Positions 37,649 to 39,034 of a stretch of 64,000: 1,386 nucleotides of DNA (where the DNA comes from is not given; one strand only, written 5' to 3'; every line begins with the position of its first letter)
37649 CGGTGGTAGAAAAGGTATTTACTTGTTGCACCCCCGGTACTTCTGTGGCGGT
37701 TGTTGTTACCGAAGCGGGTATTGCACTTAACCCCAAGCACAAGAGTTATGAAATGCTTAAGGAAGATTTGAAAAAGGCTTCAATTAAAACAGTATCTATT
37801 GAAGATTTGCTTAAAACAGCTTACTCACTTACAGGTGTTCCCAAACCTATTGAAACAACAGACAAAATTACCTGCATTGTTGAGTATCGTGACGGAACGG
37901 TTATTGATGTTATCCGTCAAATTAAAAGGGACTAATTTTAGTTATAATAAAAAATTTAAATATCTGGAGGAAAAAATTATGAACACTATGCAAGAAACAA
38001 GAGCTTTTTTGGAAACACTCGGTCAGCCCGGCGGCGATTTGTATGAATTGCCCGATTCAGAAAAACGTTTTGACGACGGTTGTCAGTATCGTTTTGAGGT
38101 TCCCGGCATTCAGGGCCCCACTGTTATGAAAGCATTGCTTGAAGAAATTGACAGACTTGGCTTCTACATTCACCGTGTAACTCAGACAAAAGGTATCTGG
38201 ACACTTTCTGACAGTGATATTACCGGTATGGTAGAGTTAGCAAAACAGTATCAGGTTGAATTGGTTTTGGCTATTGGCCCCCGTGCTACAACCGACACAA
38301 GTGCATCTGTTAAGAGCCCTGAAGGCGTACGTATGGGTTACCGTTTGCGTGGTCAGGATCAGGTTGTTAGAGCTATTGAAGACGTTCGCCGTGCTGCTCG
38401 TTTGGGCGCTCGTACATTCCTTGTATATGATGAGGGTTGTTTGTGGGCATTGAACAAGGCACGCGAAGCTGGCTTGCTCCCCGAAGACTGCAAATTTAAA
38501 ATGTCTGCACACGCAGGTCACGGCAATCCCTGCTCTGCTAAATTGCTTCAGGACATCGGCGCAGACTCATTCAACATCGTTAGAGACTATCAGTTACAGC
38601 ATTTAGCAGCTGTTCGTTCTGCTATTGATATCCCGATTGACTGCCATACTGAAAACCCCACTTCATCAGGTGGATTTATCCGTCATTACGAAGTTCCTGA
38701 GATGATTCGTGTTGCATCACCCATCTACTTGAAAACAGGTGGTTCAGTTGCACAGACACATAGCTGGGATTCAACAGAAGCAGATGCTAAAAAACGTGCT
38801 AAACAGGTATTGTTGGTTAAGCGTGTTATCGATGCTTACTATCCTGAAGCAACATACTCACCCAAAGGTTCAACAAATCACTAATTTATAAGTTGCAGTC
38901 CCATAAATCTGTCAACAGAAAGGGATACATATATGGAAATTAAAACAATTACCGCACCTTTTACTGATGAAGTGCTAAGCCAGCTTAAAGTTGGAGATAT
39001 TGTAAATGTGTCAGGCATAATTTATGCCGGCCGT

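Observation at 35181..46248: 11-gene operon joining a CitDEF-type lyase to an Fe-S hydro-lyase, PrpD/MmgE, GldA-like dehydrogenase, an orphan protein and an FAD-oxidase/EtfBA module: candidate undescribed organic-acid fermentation pathway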

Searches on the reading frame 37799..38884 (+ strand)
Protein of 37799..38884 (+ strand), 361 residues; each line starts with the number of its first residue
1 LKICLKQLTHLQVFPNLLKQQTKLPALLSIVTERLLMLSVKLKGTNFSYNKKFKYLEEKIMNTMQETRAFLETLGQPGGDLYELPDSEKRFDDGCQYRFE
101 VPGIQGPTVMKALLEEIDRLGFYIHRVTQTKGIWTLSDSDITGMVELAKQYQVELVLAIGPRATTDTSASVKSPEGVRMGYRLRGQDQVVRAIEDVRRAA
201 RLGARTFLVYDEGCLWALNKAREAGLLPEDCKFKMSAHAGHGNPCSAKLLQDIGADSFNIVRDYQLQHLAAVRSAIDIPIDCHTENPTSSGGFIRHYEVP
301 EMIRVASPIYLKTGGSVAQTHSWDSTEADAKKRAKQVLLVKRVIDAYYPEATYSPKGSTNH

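Call 4: search_protein_families(library=pfam, proteins=[window:37799-38884:+])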
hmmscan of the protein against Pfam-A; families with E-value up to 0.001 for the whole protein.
window:37799-38884:+ (361 aa): 0 families

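Call 5: search_protein_families(library=ncbifam, proteins=[window:37799-38884:+])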
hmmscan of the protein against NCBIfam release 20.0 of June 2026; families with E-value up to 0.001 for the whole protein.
window:37799-38884:+ (361 aa): 0 families

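Call 13: search_protein_families(library=pfam, proteins=[window:37979-38884:+], max_evalue=10)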
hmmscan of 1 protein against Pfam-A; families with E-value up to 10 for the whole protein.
window:37979-38884:+ (301 aa): 0 families

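Call 14: search_solved_structures(query=window:37979-38884:+, max_evalue=10)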
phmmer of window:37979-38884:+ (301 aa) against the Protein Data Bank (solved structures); distinct sequences matched with E-value up to 10: 2.
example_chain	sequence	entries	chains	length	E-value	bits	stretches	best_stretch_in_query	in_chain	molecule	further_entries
7pwg_W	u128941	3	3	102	0.8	12.2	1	120-159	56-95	Ribosomal protein L24A | 60S ribosomal protein eL24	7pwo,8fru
1blj_A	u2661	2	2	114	1.2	11.7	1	51-96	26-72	P55 BLK PROTEIN TYROSINE KINASE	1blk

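Call 15: find_homologous_proteins(query=window:37979-38884:+)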
Query window:37979-38884:+ (301 aa): 4676 proteins with E <= 0.001 among 8000 candidates; the best 120 are listed.
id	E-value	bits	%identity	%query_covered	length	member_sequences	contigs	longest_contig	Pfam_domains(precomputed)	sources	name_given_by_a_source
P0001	2.3e-190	649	94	100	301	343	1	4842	-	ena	-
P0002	1.4e-187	640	93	100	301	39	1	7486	-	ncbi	-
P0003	3.5e-180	616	89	100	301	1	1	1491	-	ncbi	-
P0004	1.8e-179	613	88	100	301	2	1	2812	-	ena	-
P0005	4.6e-179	612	88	100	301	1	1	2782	-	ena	-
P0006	4.6e-179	612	89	100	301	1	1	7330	-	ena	-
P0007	6.4e-179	612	87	100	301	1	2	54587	-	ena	-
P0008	6.2e-178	608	87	100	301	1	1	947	-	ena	-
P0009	1.9e-177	607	87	100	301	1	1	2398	-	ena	-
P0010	2.2e-177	607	88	100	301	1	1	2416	-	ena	-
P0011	2.3e-177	607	87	100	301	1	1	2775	-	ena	-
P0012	4.1e-177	606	87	100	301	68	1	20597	-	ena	-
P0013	5.7e-177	605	87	100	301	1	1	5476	-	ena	-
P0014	1.0e-175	601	86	100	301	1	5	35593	-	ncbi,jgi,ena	jgi:hypothetical protein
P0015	1.9e-175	600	86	100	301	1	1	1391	-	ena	-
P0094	3.7e-149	514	76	99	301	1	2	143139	-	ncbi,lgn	-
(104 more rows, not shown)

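Call 16: find_related_loci(query=window:37979-38884:+, collection=genome_contigs, flank=10000)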
Query window:37979-38884:+ (301 aa) in genome_contigs; peptide patterns used: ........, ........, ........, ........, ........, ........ (x = any residue, [..] = any of these).
491 stretches matched a pattern; 410 encode a relative of the query (tblastn E <= 1e-3); the best 80 are kept; 80 distinct loci.
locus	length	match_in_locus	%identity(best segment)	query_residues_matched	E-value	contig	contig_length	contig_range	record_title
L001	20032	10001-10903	97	1-301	0e+0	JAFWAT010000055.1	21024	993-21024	MAG: Clostridia bacterium isolate RGIG5569 Sheep_Colon.Co__c2399075, whole genome shotgun sequence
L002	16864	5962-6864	95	1-301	0e+0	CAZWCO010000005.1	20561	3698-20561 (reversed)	MAG TPA_asm: uncultured Lachnospiraceae bacterium isolate SRP315200_co1_699 genome assembly, contig: NODE_4684_length_20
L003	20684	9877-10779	96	1-301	0e+0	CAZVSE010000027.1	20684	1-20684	MAG TPA_asm: uncultured Ruminococcus sp. isolate SRP315200_co1_838 genome assembly, contig: NODE_4630_length_20684_cov_2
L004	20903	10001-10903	96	1-301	0e+0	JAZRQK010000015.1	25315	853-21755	MAG: Faecousia sp. isolate T1900045364_YK20190054.MAGScoT_cleanbin_000042 SGB_6834_k141_2177485, whole genome shotgun se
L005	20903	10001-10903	96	1-301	0e+0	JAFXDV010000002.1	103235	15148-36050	MAG: Clostridia bacterium isolate RGIG6325 Sheep_Rectum-3__c85, whole genome shotgun sequence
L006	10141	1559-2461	95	1-301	0e+0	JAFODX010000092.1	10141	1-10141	MAG: Clostridia bacterium isolate RGIG379 Dairy_cattle_Colon-4__c577334, whole genome shotgun sequence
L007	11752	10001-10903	95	1-301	0e+0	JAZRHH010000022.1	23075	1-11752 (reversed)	MAG: Clostridia bacterium isolate T1900045484_YK20190178.MAGScoT_cleanbin_000010 SGB_7331_k141_2307918, whole genome sho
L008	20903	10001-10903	94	1-301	0e+0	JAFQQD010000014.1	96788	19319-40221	MAG: Clostridia bacterium isolate RGIG2049 Goat_Colon-2__c120778, whole genome shotgun sequence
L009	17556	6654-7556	94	1-301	0e+0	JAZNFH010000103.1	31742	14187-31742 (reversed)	MAG: Faecousia sp. isolate T1900044714_TS20190180.MAGScoT_cleanbin_000072 SGB_1863_k141_2083713, whole genome shotgun se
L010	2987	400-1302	94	1-301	0e+0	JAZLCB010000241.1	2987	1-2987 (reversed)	MAG: Clostridia bacterium isolate T1900045054_TC20190047.MAGScoT_cleanbin_000019 SGB_4539_k141_1728616, whole genome sho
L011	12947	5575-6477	94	1-301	0e+0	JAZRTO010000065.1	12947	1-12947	MAG: Acutalibacteraceae bacterium isolate T1900045342_YK20190032.MAGScoT_cleanbin_000015 SGB_6658_k141_1391893, whole ge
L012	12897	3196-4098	94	1-301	0e+0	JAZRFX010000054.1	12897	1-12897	MAG: Clostridia bacterium isolate T1900045494_YK20190188.MAGScoT_cleanbin_000014 SGB_7406_k141_950290, whole genome shot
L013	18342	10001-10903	93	1-301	0e+0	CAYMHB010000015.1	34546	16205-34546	MAG TPA_asm: uncultured Oscillospiraceae bacterium isolate SRP315200_co1_860 genome assembly, contig: NODE_1680_length_3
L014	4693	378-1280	94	1-301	0e+0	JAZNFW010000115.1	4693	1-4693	MAG: Clostridia bacterium isolate T1900044711_TS20190177.MAGScoT_cleanbin_000003 SGB_1832_k141_950153, whole genome shot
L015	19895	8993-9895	93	1-301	0e+0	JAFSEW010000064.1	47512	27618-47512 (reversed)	MAG: Oscillospiraceae bacterium isolate RGIG3079 Goat_Rectum-5__c611302, whole genome shotgun sequence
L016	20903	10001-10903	93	1-301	0e+0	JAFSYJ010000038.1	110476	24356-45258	MAG: Clostridia bacterium isolate RGIG3586 Goat_Rumen.Co__c2592056, whole genome shotgun sequence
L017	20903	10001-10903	91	1-301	0e+0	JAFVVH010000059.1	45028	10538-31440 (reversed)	MAG: Oscillospiraceae bacterium isolate RGIG5427 Sheep_Colon-4__c678473, whole genome shotgun sequence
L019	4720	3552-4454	90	1-301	0e+0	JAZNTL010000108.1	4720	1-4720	MAG: Lawsonibacter sp. isolate T1900044802_TS20190268.MAGScoT_cleanbin_000068 SGB_2728_k141_1165931, whole genome shotgu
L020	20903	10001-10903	86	1-301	0e+0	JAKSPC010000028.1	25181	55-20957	MAG: Lachnospiraceae bacterium isolate Horse_feces193 MAG193_28, whole genome shotgun sequence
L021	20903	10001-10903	86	1-301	0e+0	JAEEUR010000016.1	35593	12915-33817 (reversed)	MAG: Lachnospiraceae bacterium isolate Tb.RUG.433 NODE_3582_length_35593_cov_1.268257, whole genome shotgun sequence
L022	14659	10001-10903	86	1-301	0e+0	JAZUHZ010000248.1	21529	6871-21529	MAG: Candidatus Avilachnospira sp. isolate T1900045267_TH20190037.MAGScoT_cleanbin_000030 SGB_5884_k141_799608, whole ge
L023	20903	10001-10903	85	1-301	0e+0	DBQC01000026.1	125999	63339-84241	MAG TPA_asm: Ruminococcaceae bacterium UBA1404 UBA1404_contig_8836, whole genome shotgun sequence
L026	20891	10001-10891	77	2-298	5e-162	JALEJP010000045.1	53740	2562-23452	MAG: Lachnospiraceae bacterium isolate SUG64 k141_1240968, whole genome shotgun sequence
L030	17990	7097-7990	77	1-298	3e-160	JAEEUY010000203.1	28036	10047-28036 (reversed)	MAG: Bacteroidales bacterium isolate Tb.RUG.44 k141_9813556_flag=0_multi=34.1453_len=28036, whole genome shotgun sequenc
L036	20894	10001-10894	76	1-298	4e-158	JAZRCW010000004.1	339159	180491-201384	MAG: Ruminococcus sp. isolate T1900045510_YK20190204.MAGScoT_cleanbin_000002 SGB_7552_k141_2857679, whole genome shotgun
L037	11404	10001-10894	76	4-301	8e-158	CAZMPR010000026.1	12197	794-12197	MAG TPA_asm: uncultured Clostridiaceae bacterium isolate SRP192927_co9_566 genome assembly, contig: NODE_4430_length_121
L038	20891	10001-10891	76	1-297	1e-157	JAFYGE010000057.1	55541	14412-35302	MAG: Ruminococcus sp. isolate RGIG7061 Sheep_Rumen.Co__c2528270, whole genome shotgun sequence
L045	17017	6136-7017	77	4-297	1e-156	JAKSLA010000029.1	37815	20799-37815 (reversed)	MAG: Paludibacteraceae bacterium isolate Horse_feces87 MAG087_29, whole genome shotgun sequence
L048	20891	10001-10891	78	1-297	5e-163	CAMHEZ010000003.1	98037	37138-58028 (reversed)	MAG: uncultured Clostridia bacterium isolate SRR11784284_bin.10_metaWRAP_v1.3_MAG genome assembly, contig: ERZ12203208.3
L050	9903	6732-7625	76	1-298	2e-156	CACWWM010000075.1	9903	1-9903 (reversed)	MAG: uncultured Clostridiales bacterium isolate RUG10975 genome assembly, contig: RUG10975_asm_75, whole genome shotgun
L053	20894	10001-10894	76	1-298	3e-156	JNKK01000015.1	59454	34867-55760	Lachnospiraceae bacterium FE2018 T507DRAFT_scaffold00015.15_C, whole genome shotgun sequence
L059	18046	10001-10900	75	1-300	5e-156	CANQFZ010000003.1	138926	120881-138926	MAG: uncultured Clostridia bacterium isolate Lapin-005__bin94 genome assembly, contig: Lapin-005__NODE_88_length_138926_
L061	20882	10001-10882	76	4-297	1e-155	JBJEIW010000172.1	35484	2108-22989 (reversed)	MAG: Candidatus Ornithomonoglobus sp. isolate PUUB48_bin.020 NODE_413_length_35484_cov_7.161393, whole genome shotgun se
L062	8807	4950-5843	75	1-298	1e-155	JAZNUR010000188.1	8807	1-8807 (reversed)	MAG: Oscillospiraceae bacterium isolate T1900044796_TS20190262.MAGScoT_cleanbin_000018 SGB_2681_k141_2447559, whole geno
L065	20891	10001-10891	74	1-297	2e-155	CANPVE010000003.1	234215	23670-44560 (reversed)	MAG: uncultured Clostridia bacterium isolate Lapin-001__bin41 genome assembly, contig: Lapin-001__NODE_27_length_234215_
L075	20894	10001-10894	75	1-298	6e-155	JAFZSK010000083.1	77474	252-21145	MAG: Clostridia bacterium isolate RGIG8055 Water_buffalos_Rumen-1__c850145, whole genome shotgun sequence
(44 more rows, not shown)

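Call 21: search_protein_families(library=pfam, proteins=[L036:6462-7865:+, L036:7867-8844:+, L036:8856-9998:+, L036:10903-12051:+, L036:12048-12566:+, L036:12563-13429:+, L036:13660-14586:+, L036:14589-15227:+, L036:15182-16333:+, L036:16308-17489:+])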
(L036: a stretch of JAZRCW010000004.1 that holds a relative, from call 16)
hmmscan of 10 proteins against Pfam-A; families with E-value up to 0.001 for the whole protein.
L036:6462-7865:+ (467 aa): 2 families
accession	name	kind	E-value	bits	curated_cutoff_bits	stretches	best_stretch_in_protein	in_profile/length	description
PF03972.19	MmgE_PrpD_N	-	4.8e-44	150.9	32.1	1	31-266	9-243/244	MmgE/PrpD N-terminal domain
PF19305.4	MmgE_PrpD_C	-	7.2e-37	127.3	32.1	1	285-447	1-165/173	MmgE/PrpD C-terminal domain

L036:7867-8844:+ (325 aa): 1 family
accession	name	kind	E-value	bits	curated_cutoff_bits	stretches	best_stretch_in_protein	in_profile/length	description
PF00248.27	Aldo_ket_red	-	3e-59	200.9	24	1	10-304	3-289/291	Aldo/keto reductase family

L036:8856-9998:+ (380 aa): 2 families
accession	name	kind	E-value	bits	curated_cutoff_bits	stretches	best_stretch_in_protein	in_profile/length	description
PF02776.23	TPP_enzyme_N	-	8.1e-18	64.8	26.8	1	7-119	7-113/119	Thiamine pyrophosphate enzyme, N-terminal TPP binding domain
PF02775.26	TPP_enzyme_C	-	3e-17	63.2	21.9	1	231-346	26-151/151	Thiamine pyrophosphate enzyme, C-terminal TPP binding domain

L036:10903-12051:+ (382 aa): 1 family
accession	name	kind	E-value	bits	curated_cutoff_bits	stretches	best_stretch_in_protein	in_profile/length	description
PF15617.12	C-C_Bond_Lyase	-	6.4e-115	384.1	28.4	1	27-367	2-320/320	C-C_Bond_Lyase of the TIM-Barrel fold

L036:12048-12566:+ (172 aa): 1 family
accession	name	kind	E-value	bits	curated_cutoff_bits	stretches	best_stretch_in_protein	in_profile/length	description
PF05683.17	Fumerase_C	-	4.7e-22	78.8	22.2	1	7-172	30-203/205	Fumarase C-terminus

L036:12563-13429:+ (288 aa): 1 family
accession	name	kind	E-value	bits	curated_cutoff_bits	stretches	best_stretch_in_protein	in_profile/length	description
PF05681.19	Fumerase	-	1.6e-48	165.8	25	1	10-276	2-263/270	Fumarate hydratase (Fumerase)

L036:13660-14586:+ (308 aa): 7 families
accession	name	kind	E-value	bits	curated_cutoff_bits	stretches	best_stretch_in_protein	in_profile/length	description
PF00583.31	Acetyltransf_1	-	6.2e-35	120.4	20.7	2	192-285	18-116/116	Acetyltransferase (GNAT) family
PF13673.13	Acetyltransf_10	-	1.6e-27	96.5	23.6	2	37-150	16-116/128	Acetyltransferase (GNAT) domain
PF13508.13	Acetyltransf_7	-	4.5e-26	91.5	27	2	205-286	4-83/84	Acetyltransferase (GNAT) domain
PF13302.13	Acetyltransf_3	-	5.4e-11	43.8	25.4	2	190-286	35-138/138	Acetyltransferase (GNAT) domain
PF08445.16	FR47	-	1.4e-09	38.3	22.1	1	89-146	25-82/86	FR47-like protein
PF13420.13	Acetyltransf_4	-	5.9e-08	33.3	24.3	1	201-286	46-135/155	Acetyltransferase (GNAT) domain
PF13527.13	Acetyltransf_9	-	3e-05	24.4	25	0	58-142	43-125/127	Acetyltransferase (GNAT) domain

L036:14589-15227:+ (212 aa): 1 family
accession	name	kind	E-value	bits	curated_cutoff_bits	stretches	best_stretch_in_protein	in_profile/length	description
PF06445.20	GyrI-like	-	1.7e-21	77.6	26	1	18-208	2-155/155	GyrI-like small molecule binding domain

L036:15182-16333:+ (383 aa): 7 families
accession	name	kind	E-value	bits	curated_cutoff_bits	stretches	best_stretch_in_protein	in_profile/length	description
PF07726.17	AAA_3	-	1.6e-57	193.4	27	1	106-236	1-131/131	ATPase family associated with various cellular activities (AAA)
PF17863.7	AAA_lid_2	-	5.6e-25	87.3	22.7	1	300-371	2-73/74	AAA lid domain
PF07728.20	AAA_5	-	5.9e-14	52.7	22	1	106-234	1-139/139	AAA domain (dynein-related subfamily)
PF20030.5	bpMoxR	-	5.3e-11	42.4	27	1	75-278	2-204/205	MoxR domain in the MoxR-vWA-beta-propeller ternary systems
PF00493.29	MCM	-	1.5e-06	27.9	23.3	1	103-219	56-175/224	MCM P-loop domain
PF00004.35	AAA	-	0.00012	23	21.2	1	109-236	3-125/131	ATPase family associated with various cellular activities (AAA)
PF05496.18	RuvB_N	-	0.00012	22.3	27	0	105-197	34-114/159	Holliday junction DNA helicase RuvB P-loop domain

L036:16308-17489:+ (393 aa): 1 family
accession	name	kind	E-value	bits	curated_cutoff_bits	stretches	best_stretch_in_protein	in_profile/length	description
PF01882.25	DUF58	-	7.8e-06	25.7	23.4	1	211-266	1-56/216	Protein of unknown function DUF58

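Call 22: search_protein_families(library=pfam, proteins=[L053:2403-3938:+, L053:3935-4492:+, L053:4479-5606:+, L053:7039-7680:+, L053:7687-8655:+, L053:8660-9949:+, L053:10952-12133:+, L053:12234-13466:+, L053:13521-14645:+, L053:14674-15855:+])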
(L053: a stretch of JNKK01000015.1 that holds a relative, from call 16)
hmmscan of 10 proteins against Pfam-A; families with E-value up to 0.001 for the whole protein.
L053:2403-3938:+ (511 aa): 2 families
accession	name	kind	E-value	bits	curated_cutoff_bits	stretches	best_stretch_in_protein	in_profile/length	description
PF03023.19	MurJ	-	3.5e-72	243.9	27.4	1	35-459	1-429/451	Lipid II flippase MurJ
PF01554.23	MatE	-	8.3e-11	42.3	24.9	1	246-400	11-160/161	MatE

L053:3935-4492:+ (185 aa): 1 family
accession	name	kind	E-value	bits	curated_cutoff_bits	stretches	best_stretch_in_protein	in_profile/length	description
PF04892.17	VanZ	-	1.7e-18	67.9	30.1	1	29-165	2-123/126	VanZ like family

L053:4479-5606:+ (375 aa): 1 family
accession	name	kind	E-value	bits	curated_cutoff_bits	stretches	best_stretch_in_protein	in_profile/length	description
PF14907.12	NTP_transf_5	-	2.2e-38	132.7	31.2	1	48-252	32-245/249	Uncharacterised nucleotidyltransferase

L053:7039-7680:+ (213 aa): 1 family
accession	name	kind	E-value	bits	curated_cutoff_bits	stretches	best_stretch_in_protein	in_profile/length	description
PF02397.22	Bac_transf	-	8.4e-63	211.6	27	1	15-189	1-178/179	Bacterial sugar transferase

L053:7687-8655:+ (322 aa): 2 families
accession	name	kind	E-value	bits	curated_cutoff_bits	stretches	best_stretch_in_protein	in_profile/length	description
PF02826.25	2-Hacid_dh_C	-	1.2e-60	204.4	25.1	1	110-287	2-178/178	D-isomer specific 2-hydroxyacid dehydrogenase, NAD binding domain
PF00389.36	2-Hacid_dh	-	2.6e-22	79.4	24.6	1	5-312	2-127/134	D-isomer specific 2-hydroxyacid dehydrogenase, catalytic domain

L053:8660-9949:+ (429 aa): 2 families
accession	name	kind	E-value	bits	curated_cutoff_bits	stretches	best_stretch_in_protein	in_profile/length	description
PF03972.19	MmgE_PrpD_N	-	1e-40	139.9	32.1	1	30-258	13-242/244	MmgE/PrpD N-terminal domain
PF19305.4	MmgE_PrpD_C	-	5.2e-35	121.2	32.1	1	277-424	1-154/173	MmgE/PrpD C-terminal domain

L053:10952-12133:+ (393 aa): 1 family
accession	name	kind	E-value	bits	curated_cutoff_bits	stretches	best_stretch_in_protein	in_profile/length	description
PF15617.12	C-C_Bond_Lyase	-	5e-111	371.3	28.4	1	43-381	2-320/320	C-C_Bond_Lyase of the TIM-Barrel fold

L053:12234-13466:+ (410 aa): 8 families
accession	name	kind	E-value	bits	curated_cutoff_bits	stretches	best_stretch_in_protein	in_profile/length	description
PF13535.11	ATP-grasp_4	-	1.6e-16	60.8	27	1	142-280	2-155/160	ATP-grasp domain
PF02655.19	ATP-grasp_3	-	3e-13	50.6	23.2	1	107-279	1-158/160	ATP-grasp domain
PF01071.24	GARS_A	-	4.4e-11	43.4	27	1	109-206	2-106/194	Phosphoribosylglycinamide synthetase, ATP-grasp (A) domain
PF07478.18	Dala_Dala_lig_C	-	1.1e-10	41.8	24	1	120-210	5-101/204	D-ala D-ala ligase C-terminus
PF02222.28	ATP-grasp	-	2.2e-09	37.7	27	1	117-252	3-138/179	ATP-grasp domain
PF02786.22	CPSase_L_D2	-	1.4e-05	25.1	19.8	1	133-297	28-197/211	Carbamoyl-phosphate synthase L chain, ATP binding domain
PF21360.3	PylC-like_N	-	4.6e-05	23.9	27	1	18-82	8-78/96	PylC-like, N-terminal domain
PF18603.7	LAL_C2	-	0.0001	23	29.4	1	324-396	2-75/78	L-amino acid ligase C-terminal domain 2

L053:13521-14645:+ (374 aa): 2 families
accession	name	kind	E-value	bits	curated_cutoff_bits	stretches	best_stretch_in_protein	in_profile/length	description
PF14397.11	ATPgrasp_ST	-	6.5e-39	134.2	31.4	1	96-360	5-275/278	Sugar-transfer associated ATP-grasp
PF14305.11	ATPgrasp_TupA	-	0.00059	19.9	25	0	93-210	1-114/241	TupA-like ATPgrasp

L053:14674-15855:+ (393 aa): 3 families
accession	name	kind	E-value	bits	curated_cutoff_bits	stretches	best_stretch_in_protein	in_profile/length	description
PF14397.11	ATPgrasp_ST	-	4.2e-40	138.1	31.4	1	122-371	17-274/278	Sugar-transfer associated ATP-grasp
PF14398.11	ATPgrasp_YheCD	-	3.9e-07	30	26.8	1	124-281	9-170/255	YheC/D like ATP-grasp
PF13535.11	ATP-grasp_4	-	0.00042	20.4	27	1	164-225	5-66/160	ATP-grasp domain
